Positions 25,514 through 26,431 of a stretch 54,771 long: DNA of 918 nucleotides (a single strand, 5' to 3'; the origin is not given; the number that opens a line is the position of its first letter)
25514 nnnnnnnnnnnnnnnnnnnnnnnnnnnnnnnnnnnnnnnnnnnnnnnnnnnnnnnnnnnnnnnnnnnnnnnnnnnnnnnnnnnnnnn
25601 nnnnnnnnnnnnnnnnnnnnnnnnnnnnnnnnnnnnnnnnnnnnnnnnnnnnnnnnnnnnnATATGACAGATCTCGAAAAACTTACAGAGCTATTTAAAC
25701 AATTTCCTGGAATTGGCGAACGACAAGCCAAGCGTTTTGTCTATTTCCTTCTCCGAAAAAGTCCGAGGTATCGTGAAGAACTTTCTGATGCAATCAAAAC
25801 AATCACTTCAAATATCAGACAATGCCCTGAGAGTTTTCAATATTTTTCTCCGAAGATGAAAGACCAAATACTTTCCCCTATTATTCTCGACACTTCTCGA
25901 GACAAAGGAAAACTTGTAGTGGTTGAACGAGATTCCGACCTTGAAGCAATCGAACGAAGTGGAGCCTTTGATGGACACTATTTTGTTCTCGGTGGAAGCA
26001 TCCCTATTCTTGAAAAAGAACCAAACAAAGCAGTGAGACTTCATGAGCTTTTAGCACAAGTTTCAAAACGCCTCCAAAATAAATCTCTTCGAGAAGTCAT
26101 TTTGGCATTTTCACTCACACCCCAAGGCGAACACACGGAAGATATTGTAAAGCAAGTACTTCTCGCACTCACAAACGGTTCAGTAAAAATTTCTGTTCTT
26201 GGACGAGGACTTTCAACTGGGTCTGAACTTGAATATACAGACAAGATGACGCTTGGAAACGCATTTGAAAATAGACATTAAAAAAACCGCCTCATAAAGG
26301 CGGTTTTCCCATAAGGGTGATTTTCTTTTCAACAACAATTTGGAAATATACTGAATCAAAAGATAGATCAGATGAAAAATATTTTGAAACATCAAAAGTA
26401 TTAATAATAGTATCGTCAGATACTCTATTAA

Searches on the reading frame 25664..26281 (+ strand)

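Call 81: search_protein_families(library=pfam, proteins=[window:25664-26281:+], max_evalue=0.0001)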
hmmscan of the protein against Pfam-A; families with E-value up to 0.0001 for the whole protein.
window:25664-26281:+ (205 aa): 4 families
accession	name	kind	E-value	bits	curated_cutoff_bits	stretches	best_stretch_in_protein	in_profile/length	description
PF13662.12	Toprim_4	-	2.7e-10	40.8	25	1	83-179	2-84/85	Toprim domain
PF21175.2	RecR_C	-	3.7e-09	36.3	22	1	182-204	1-23/24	RecR, C-terminal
PF21176.3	RecR_HhH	-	1e-07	32.1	27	1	4-46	1-43/45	RecR, helix-hairpin-helix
PF01751.28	Toprim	-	1.2e-06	29.1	23.1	1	83-177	1-94/96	Toprim domain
